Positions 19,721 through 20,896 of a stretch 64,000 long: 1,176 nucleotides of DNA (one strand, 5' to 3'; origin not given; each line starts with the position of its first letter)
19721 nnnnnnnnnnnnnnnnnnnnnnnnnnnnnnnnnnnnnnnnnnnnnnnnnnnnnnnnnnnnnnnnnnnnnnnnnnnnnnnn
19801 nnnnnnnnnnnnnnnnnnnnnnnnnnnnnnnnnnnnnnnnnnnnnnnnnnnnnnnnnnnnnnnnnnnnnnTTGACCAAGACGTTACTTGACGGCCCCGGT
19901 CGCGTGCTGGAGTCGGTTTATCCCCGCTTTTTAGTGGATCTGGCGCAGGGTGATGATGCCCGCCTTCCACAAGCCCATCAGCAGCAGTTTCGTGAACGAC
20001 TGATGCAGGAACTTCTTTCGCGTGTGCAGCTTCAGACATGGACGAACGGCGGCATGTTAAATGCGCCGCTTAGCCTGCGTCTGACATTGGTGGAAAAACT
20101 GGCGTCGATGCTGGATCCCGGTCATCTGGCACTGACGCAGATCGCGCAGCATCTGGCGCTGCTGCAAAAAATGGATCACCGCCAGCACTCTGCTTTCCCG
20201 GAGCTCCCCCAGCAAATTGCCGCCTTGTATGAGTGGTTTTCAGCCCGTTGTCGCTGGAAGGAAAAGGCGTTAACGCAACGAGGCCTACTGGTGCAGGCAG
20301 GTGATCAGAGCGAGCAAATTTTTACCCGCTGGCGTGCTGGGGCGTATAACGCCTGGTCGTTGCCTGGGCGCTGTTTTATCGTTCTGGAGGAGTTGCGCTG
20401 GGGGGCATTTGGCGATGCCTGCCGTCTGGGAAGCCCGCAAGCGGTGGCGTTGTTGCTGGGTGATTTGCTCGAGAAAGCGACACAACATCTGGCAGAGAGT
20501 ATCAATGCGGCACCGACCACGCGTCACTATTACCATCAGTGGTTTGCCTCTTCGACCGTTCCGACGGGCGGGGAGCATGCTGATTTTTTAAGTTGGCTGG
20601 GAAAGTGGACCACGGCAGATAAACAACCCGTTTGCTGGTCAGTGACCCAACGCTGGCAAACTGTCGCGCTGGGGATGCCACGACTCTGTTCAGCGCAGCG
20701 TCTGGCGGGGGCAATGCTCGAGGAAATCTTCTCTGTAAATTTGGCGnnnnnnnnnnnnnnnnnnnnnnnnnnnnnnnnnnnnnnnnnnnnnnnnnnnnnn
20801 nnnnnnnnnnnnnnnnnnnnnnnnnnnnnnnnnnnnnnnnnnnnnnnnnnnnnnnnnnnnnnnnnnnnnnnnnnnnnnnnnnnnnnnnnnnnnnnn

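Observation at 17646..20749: crfC-yjcZ: translationally coupled dynamin-like GTPase plus unknown partner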

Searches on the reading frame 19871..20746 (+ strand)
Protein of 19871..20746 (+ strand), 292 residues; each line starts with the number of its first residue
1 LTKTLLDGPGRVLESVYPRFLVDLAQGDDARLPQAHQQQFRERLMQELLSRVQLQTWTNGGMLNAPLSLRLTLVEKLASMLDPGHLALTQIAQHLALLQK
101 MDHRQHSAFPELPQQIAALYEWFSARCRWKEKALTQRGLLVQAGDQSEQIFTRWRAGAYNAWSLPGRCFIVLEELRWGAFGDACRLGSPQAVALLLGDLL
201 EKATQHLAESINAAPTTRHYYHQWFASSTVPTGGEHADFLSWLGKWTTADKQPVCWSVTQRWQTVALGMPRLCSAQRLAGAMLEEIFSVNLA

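Call 7: search_protein_families(proteins=[window:19871-20746:+], library=ncbifam, max_evalue=0.1)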
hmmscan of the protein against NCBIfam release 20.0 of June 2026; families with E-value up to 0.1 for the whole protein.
window:19871-20746:+ (292 aa): 0 families

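Call 8: search_protein_families(proteins=[window:19871-20746:+], library=padloc, max_evalue=1)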
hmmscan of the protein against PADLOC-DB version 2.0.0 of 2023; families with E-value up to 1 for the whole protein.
window:19871-20746:+ (292 aa): 0 families

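Call 12: profile_search(protein=window:19871-20746:+)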
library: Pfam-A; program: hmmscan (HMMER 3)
A. the first sequence (292 residues): domains with independent E <= 10: 1; with E <= 0.001: 1
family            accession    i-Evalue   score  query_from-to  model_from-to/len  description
YjcZ              PF13990.11   1.3e-143   477.7      21-287         1-272/272  YjcZ-like protein

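Call 16: find_homologous_proteins(query=window:19871-20746:+, max_evalue=0.001)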
Query window:19871-20746:+ (292 aa): 227 proteins with E <= 0.001 among 3123 candidates; the best 120 are listed.
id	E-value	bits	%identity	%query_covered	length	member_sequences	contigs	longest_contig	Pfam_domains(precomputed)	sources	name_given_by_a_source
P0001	0.0e+0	1077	100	96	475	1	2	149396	PF13990.11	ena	-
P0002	1.0e-189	647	97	100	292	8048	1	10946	PF13990.11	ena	-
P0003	4.9e-185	631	97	100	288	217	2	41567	PF13990.11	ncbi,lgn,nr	ncbi:YjcZ-like family protein [Escherichia coli]|nr:YjcZ-like family protein [Escherichia coli]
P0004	7.6e-175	598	90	99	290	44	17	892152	PF13990.11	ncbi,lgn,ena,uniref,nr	ncbi:YjcZ-like family protein [Escherichia ruysiae]|uniref:diguanylate cyclase regulator RdcB family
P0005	5.0e-173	592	89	99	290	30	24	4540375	PF13990.11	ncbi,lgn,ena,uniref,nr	ncbi:hypothetical protein EATG_02185 [Escherichia coli H605]|uniref:YjcZ-like family protein n=2 Tax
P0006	2.4e-171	587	92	100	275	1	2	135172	PF13990.11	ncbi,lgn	ncbi:diguanylate cyclase regulator RdcB family protein [Escherichia coli]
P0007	3.3e-170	583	88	99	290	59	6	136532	PF13990.11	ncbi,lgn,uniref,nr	ncbi:YjcZ-like family protein [Escherichia marmotae]|uniref:YjcZ-like family protein n=1 Tax=Escheri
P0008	2.5e-166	570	89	100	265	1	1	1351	PF13990.11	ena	-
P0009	2.9e-166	570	87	99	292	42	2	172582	PF13990.11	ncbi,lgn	-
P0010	9.1e-166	568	86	100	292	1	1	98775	PF13990.11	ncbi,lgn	ncbi:YjcZ-like family protein [Escherichia coli]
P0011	2.2e-165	567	90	100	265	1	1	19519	PF13990.11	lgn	-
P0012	2.5e-161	554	84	100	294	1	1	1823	PF13990.11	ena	-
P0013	1.7e-160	551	97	85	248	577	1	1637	PF13990.11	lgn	-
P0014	3.1e-156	537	82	98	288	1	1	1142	PF13990.11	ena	-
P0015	5.5e-155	533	81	99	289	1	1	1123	PF13990.11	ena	-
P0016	2.0e-143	495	77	100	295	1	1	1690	PF13990.11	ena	-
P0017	6.4e-143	493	77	100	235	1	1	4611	PF13990.11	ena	-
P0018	2.8e-142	491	68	100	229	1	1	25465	PF13990.11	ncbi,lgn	ncbi:hypothetical protein ABW459_003597 [Escherichia coli]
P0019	5.0e-141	487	100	73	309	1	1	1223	PF13990.11,PF00083.31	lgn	-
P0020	9.6e-133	460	94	72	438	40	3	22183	PF13990.11,PF00350.30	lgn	-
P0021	6.1e-132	457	94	72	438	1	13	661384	PF13990.11,PF00350.30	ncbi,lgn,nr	ncbi:TPA: dynamin family protein [Escherichia coli]|nr:hypothetical protein [Escherichia coli] HAI67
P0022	2.7e-127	442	97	67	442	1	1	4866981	PF13990.11,PF00350.30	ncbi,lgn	-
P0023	6.2e-125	434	89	78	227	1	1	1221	PF13990.11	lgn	-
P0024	4.0e-119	415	92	45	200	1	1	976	PF13990.11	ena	-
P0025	3.4e-117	409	63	98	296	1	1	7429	PF13990.11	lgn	-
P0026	1.2e-116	407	99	62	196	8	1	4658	PF13990.11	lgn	-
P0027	3.1e-116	406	62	98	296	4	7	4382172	PF13990.11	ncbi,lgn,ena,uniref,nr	ncbi:diguanylate cyclase regulator RdcB family protein [Citrobacter sp. RHB25-C09]|uniref:diguanylat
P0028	1.0e-115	404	63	98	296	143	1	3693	PF13990.11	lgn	-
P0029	2.5e-115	403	63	99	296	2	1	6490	PF13990.11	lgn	-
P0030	3.6e-115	402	62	99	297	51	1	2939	PF13990.11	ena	-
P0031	2.2e-112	393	99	61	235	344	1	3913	PF13990.11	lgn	-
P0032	1.6e-111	390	61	98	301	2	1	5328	PF13990.11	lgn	-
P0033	2.9e-110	386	96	62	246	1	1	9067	PF13990.11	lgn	-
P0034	8.1e-110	385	60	99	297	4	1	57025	PF13990.11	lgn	-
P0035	1.2e-109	384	61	98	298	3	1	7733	PF13990.11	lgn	-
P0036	1.2e-109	384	59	100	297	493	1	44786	PF13990.11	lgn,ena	-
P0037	1.3e-109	384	59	99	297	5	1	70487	PF13990.11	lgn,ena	-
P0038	1.3e-109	384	59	99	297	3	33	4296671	PF13990.11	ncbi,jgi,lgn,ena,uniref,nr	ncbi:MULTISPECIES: diguanylate cyclase regulator RdcB family protein [Citrobacter]|uniref:diguanylat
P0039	2.5e-109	383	60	99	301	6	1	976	PF13990.11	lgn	-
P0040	2.6e-109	383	61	99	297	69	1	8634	PF13990.11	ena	-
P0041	3.5e-109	382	60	99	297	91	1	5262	PF13990.11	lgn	-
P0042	3.7e-109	382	95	60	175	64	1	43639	PF13990.11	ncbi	ncbi:TPA: diguanylate cyclase regulator RdcB family protein, partial [Escherichia coli]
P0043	4.9e-109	382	60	99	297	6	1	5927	PF13990.11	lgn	-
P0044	6.7e-109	382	60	99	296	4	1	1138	PF13990.11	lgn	-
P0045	7.1e-109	381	59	99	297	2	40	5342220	PF13990.11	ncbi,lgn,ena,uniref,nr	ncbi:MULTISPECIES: diguanylate cyclase regulator RdcB family protein [Citrobacter]|uniref:diguanylat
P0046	1.5e-108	380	59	99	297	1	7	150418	PF13990.11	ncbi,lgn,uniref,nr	ncbi:YjcZ-like family protein [Citrobacter meridianamericanus]|uniref:YjcZ-like family protein n=2 T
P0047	1.7e-108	380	59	99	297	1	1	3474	PF13990.11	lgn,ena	-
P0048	2.0e-108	380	59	99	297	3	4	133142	PF13990.11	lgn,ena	-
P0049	4.6e-108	379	59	99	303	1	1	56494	PF13990.11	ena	-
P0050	5.2e-108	379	60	99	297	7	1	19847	PF13990.11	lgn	-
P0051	9.4e-108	378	59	99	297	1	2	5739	PF13990.11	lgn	-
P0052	1.6e-107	377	59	99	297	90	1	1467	PF13990.11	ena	-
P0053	1.7e-107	377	59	99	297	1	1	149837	PF13990.11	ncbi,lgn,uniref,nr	ncbi:diguanylate cyclase regulator RdcB family protein [Citrobacter youngae]|uniref:diguanylate cycl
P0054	1.8e-107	377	59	99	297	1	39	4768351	PF13990.11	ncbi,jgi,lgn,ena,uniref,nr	ncbi:hypothetical protein FDW86_00675 [Citrobacter sp. wls828]|uniref:YjcZ-like family protein n=2 T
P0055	2.1e-107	377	59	99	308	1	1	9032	PF13990.11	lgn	-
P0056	2.4e-107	376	59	99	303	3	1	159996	PF13990.11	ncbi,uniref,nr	ncbi:diguanylate cyclase regulator RdcB family protein [Citrobacter sp. S2-9]|uniref:Diguanylate cyc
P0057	2.9e-107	376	59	99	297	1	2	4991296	PF13990.11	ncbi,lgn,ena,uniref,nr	ncbi:diguanylate cyclase regulator RdcB family protein [Citrobacter youngae]|uniref:diguanylate cycl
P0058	2.9e-107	376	59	99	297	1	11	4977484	PF13990.11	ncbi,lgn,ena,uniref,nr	ncbi:diguanylate cyclase regulator RdcB family protein [Citrobacter sp. FDAARGOS_156]|uniref:diguany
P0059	4.2e-107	376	59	99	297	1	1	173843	PF13990.11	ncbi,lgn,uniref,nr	ncbi:hypothetical protein I5370_19885 [Citrobacter sp. FDAARGOS_156]|uniref:diguanylate cyclase regu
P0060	5.4e-107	375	59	99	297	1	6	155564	PF13990.11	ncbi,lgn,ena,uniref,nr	ncbi:TPA: hypothetical protein R8G72_004296 [Citrobacter youngae]|uniref:diguanylate cyclase regulat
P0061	6.5e-107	375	59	99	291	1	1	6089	PF13990.11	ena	-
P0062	7.3e-107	375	59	99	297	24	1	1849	PF13990.11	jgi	-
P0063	7.8e-107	375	59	99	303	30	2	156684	PF13990.11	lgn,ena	-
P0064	4.3e-106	372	60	99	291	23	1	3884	PF13990.11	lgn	-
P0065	4.9e-105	369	58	98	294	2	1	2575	PF13990.11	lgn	-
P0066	5.4e-105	369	59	99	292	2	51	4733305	PF13990.11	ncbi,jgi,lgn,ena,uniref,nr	ncbi:diguanylate cyclase regulator RdcB family protein [Enterobacter cloacae complex sp. 2024EL-0021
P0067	8.6e-105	368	59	99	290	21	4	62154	PF13990.11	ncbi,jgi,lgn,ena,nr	ncbi:YjcZ-like protein [Kosakonia sacchari]|nr:YjcZ-like protein [Kosakonia sacchari]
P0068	1.1e-104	368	59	98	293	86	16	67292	PF13990.11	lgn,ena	-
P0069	1.1e-104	368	58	98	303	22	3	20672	PF13990.11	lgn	-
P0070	1.3e-104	367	59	99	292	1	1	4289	PF13990.11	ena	-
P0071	1.8e-104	367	59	99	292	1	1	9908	PF13990.11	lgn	-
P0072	2.3e-104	367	58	99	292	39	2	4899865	PF13990.11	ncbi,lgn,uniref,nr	ncbi:diguanylate cyclase regulator RdcB family protein [Kosakonia pseudosacchari]|uniref:YjcZ-like p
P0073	7.9e-104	365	58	99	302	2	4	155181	PF13990.11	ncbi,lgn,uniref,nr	ncbi:YjcZ-like family protein [Citrobacter sp. Awk 4]|uniref:diguanylate cyclase regulator RdcB fami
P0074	2.2e-103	363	85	68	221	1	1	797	PF13990.11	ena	-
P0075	3.4e-103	363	57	98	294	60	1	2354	PF13990.11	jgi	-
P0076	3.7e-103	363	100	57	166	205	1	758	PF13990.11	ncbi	-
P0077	5.4e-103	362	57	99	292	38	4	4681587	PF13990.11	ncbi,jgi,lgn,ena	-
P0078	6.3e-102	359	98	55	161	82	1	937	PF13990.11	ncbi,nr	ncbi:YjcZ-like family protein, partial [Escherichia coli]|nr:YjcZ-like family protein [Escherichia c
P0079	7.8e-102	358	57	98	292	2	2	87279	PF13990.11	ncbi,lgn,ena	-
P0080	1.2e-101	358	59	98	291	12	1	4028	PF13990.11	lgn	-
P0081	2.0e-101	357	58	98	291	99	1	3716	PF13990.11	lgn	-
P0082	3.6e-101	356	58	99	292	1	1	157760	PF13990.11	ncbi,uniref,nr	ncbi:diguanylate cyclase regulator RdcB family protein [Enterobacter sp. Bisph1]|uniref:diguanylate 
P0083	4.6e-101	356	58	98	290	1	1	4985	PF13990.11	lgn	-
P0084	6.3e-101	355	58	98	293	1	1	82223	PF13990.11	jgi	-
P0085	7.9e-101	355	57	99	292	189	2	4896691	PF13990.11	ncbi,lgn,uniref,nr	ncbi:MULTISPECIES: diguanylate cyclase regulator RdcB family protein [Enterobacter cloacae complex]|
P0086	8.1e-101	355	57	99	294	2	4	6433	PF13990.11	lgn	-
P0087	9.5e-101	355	57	99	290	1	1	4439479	PF13990.11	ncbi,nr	ncbi:diguanylate cyclase regulator RdcB family protein [Kosakonia sp. H02]|nr:diguanylate cyclase re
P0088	4.3e-100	353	58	99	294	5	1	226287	PF13990.11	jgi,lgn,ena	jgi:hypothetical protein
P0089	6.2e-100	352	57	99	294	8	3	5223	PF13990.11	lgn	-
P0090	6.3e-100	352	56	99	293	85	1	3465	PF13990.11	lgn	-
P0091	7.9e-100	352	56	99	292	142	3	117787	PF13990.11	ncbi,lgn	-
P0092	9.2e-100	352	56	99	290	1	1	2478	PF13990.11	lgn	-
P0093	9.4e-100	352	57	98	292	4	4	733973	PF13990.11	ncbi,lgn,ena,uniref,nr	ncbi:hypothetical protein [Metakosakonia massiliensis]|uniref:YjcZ-like protein n=1 Tax=Phytobacter 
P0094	9.9e-100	351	83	67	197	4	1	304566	PF13990.11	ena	-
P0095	1.0e-99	351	98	56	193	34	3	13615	PF13990.11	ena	-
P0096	1.1e-99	351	58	99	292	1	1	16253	PF13990.11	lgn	-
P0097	4.2e-99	349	57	99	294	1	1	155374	PF13990.11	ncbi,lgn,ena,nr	nr:diguanylate cyclase regulator RdcB family protein [uncultured Enterobacter sp.]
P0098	4.4e-99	349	56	99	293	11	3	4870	PF13990.11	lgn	-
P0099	9.8e-99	348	56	99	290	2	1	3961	PF13990.11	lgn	-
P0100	3.2e-98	346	55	98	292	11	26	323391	PF13990.11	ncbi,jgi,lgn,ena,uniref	ncbi:diguanylate cyclase regulator RdcB family protein [Huaxiibacter chinensis]|uniref:diguanylate c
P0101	5.8e-98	346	58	92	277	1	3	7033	PF13990.11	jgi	jgi:predicted transcriptional regulator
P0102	1.1e-97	345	57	99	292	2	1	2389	PF13990.11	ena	-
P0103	1.6e-97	344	56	99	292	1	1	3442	PF13990.11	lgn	-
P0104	2.2e-97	344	56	99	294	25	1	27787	PF13990.11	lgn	-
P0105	5.6e-97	342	55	99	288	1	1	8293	PF13990.11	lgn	-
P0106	1.1e-96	341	98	54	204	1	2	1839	PF13990.11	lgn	-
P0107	1.2e-96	341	56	99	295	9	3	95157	PF13990.11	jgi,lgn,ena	-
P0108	1.5e-96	341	54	100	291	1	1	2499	PF13990.11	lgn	-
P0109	1.0e-95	338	88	61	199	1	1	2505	PF13990.11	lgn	-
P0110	1.0e-94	335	57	98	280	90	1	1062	PF13990.11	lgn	-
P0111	3.0e-94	333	54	99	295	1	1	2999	PF13990.11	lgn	-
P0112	7.1e-94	332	98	50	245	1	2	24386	PF13990.11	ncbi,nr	ncbi:TPA: hypothetical protein OU267_004286 [Escherichia coli]|nr:hypothetical protein [Escherichia 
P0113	8.8e-94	332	54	99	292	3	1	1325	PF13990.11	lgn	-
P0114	1.6e-93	331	54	98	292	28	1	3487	PF13990.11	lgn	-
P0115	2.2e-93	331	55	98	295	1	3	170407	PF13990.11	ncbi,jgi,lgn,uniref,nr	ncbi:diguanylate cyclase regulator RdcB family protein [Superficieibacter sp.]|uniref:diguanylate cy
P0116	2.5e-93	330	54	99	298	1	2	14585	PF13990.11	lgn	-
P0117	1.2e-92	328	60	86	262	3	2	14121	PF13990.11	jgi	jgi:hypothetical protein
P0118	3.2e-92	327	93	58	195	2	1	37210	PF13990.11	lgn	-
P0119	1.1e-91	325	92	58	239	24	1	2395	PF13990.11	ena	-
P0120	1.5e-91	325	91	58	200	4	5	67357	PF13990.11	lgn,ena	-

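Call 25: search_solved_structures(query=A1, max_evalue=10)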
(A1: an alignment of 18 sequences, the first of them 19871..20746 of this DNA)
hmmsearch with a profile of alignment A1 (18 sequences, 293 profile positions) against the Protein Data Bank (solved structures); distinct sequences matched with E-value up to 10: 3.
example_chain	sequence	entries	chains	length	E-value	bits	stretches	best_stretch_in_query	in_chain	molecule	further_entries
7mcc_A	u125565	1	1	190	0.31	13.3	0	113-150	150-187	AI-designed TIM-barrel F2C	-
6x1g_A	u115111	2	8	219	0.54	12.5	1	36-115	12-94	ULP_PROTEASE domain-containing protein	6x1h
8a3k_UNK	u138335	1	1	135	8.8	8.6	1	77-148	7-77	sc-apCC-4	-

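Call 27: find_related_loci(query=A1, collection=genome_contigs, flank=6000)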
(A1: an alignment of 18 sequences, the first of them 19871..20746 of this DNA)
Query A1 (292 aa) in genome_contigs; peptide patterns used: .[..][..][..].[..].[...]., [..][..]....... (x = any residue, [..] = any of these).
126 stretches matched a pattern; 110 encode a relative of the query (tblastn E <= 1e-3); the best 80 are kept; 80 distinct loci.
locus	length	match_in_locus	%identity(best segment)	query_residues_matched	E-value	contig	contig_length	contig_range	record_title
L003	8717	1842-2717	86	1-292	3e-169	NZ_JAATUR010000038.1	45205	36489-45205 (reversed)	Escherichia coli strain SCPM-O-B-8794 38length=45205, whole genome shotgun sequence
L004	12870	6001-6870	85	1-290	5e-166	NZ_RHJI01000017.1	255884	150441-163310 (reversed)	Escherichia sp. E1V33 1V33_17_consensus, whole genome shotgun sequence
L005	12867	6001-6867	63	1-287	6e-122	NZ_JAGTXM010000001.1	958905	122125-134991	Citrobacter amalonaticus strain ku-bf3 scaffold_0, whole genome shotgun sequence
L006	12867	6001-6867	62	1-287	1e-119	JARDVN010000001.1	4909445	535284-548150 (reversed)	Citrobacter amalonaticus strain AUH_CA_2023_1 contig_2, whole genome shotgun sequence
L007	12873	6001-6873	60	1-288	4e-116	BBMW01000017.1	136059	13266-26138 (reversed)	Citrobacter werkmanii NBRC 105721 DNA, contig: CIWKM17, whole genome shotgun sequence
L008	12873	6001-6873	61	1-288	2e-115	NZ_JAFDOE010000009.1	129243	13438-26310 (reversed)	Citrobacter sp. FP75 contig9, whole genome shotgun sequence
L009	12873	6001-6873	59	1-288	9e-115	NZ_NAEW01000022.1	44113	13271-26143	Citrobacter braakii strain ATCC 51113 CbraakiiATCC_L001_NODE_22_length_44113__31.3385, whole genome shotgun sequence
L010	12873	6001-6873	59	1-288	1e-114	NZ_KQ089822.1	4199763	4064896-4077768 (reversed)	Citrobacter sp. MGH106 aetzL-supercont1.1, whole genome shotgun sequence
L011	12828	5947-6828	59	1-291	3e-114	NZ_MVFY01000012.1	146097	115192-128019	Citrobacter portucalensis strain A60 A60_S7_L001_NODE_12_length_146097_cov_21.5989, whole genome shotgun sequence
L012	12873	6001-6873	59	1-288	4e-114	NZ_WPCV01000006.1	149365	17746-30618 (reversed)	Citrobacter sp. On2M On2M_6, whole genome shotgun sequence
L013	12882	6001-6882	60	1-291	2e-113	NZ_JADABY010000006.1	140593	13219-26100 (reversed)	Citrobacter sp. Res13-Sevr-PEB04-36 seq_tig6, whole genome shotgun sequence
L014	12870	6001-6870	85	1-290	4e-160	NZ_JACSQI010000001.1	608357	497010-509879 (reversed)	Escherichia whittamii strain Sa2BVA5 NODE_1_length_608357_cov_8.774854, whole genome shotgun sequence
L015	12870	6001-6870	59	1-288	4e-113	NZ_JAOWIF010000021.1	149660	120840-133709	Citrobacter sp. Cu233 171, whole genome shotgun sequence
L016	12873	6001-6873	59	1-288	4e-113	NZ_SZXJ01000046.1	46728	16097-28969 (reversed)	Citrobacter sp. wls619 contig1, whole genome shotgun sequence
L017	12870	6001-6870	60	1-288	9e-113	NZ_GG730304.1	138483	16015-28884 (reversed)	Citrobacter youngae ATCC 29220 Scfld5, whole genome shotgun sequence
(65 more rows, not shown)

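Call 46: predict_structure(alignment_id=A1)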
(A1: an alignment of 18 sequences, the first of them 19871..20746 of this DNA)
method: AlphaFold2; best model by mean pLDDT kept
length: 292 residues; sequences in the alignment: 18
mean_pLDDT: 64.2   pTM: 0.64
mean pLDDT of the five models: 64.2, 63.8, 55.8, 48.7, 44.3
residues with pLDDT >= 90: 32; 70-90: 118; 50-70: 35; < 50: 107
segments of 3 or more residues with pLDDT < 50: 1-16, 30-64, 217-269, 290-292
pLDDT, mean of each block of 10 residues (from residue 1): 29 50 70 40 44 44 60 79 85 89 61 87 92 87 89 80 68 86 89 90 82 52 37 35 32 31 37 70 73 36
secondary structure, 60 per line:
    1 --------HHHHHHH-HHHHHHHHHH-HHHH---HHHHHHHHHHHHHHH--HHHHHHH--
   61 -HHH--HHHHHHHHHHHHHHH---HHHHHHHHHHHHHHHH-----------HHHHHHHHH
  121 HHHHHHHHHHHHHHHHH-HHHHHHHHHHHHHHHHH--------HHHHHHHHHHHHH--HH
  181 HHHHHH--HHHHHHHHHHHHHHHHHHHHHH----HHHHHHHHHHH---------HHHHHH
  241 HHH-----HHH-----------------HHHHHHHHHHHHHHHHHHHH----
elements in order: H9-15 H17-26 H28-31 H35-49 H52-58 H67-81 H85-100 H112-137 H139-155 H164-176 H179-186 H189-210 H215-225 H235-243 H269-288

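Call 75: search_protein_families(proteins=[window:19871-20746:+], library=phrogs, max_evalue=0.01)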
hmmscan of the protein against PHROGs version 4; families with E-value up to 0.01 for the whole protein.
window:19871-20746:+ (292 aa): 0 families

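Call 115: search_protein_representatives(alignment_id=A1)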
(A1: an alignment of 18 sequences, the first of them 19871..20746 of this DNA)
Query: 18 sequences, 293 profile positions. Proteins with E-value up to 0.001 (for the whole library): 262; up to 1e-10: 182; up to 1e-30: 48. The best 150 are listed.
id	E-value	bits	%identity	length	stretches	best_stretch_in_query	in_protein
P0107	1.2e-138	477.6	-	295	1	1-292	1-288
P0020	2.3e-108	378.2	-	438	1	85-292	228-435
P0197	9.5e-89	313.8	-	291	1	3-291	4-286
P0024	4.4e-85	301.7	-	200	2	1-123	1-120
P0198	1.9e-84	299.7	-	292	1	1-292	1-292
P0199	3.2e-84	298.9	-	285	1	1-292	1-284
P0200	4.9e-79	281.9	-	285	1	1-290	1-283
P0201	8.3e-74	264.7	-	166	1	1-161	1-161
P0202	7.3e-70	251.8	-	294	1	4-291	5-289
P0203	2.6e-68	246.7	-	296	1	1-292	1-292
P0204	2.0e-63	230.6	-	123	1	145-266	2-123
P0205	1.6e-60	221.2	-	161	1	145-283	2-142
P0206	4.3e-57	209.9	-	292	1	5-290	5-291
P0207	1.3e-54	201.7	-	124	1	167-291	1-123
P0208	4.9e-51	190.0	-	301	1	10-292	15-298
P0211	4.1e-43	164.0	-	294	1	10-292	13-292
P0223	7.0e-35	136.9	-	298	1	12-291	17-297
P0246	3.6e-29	118.2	-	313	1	14-289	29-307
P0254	4.2e-28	114.7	-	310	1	16-291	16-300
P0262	1.9e-26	109.3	-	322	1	10-291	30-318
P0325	3.9e-17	78.7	-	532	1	13-291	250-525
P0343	1.9e-14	69.9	-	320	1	16-291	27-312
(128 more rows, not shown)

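Call 117: find_encoding_contigs(protein=P0208, flank=4000, max_places=2)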
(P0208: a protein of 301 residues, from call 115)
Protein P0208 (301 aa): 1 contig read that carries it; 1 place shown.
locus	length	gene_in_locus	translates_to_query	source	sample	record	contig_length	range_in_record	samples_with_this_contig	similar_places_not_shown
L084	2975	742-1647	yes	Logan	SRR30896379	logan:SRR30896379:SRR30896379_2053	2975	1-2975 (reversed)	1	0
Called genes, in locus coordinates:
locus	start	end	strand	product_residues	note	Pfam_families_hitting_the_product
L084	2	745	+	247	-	?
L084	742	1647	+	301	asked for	PF13990:YjcZ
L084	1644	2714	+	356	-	PF01734:Patatin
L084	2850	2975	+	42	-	?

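Call 118: find_encoding_contigs(protein=P0254, flank=4000, max_places=2)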
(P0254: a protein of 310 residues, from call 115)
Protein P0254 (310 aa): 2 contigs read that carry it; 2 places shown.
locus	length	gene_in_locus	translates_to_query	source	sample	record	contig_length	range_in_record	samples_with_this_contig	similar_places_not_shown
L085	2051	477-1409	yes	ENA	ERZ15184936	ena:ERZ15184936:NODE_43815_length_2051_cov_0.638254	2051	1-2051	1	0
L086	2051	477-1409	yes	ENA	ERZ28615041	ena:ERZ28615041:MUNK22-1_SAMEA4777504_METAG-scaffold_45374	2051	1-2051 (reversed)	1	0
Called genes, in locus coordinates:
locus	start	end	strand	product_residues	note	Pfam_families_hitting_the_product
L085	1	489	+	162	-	?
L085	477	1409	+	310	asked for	PF13990:YjcZ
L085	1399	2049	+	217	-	?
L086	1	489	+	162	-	?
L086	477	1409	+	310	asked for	PF13990:YjcZ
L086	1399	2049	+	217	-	?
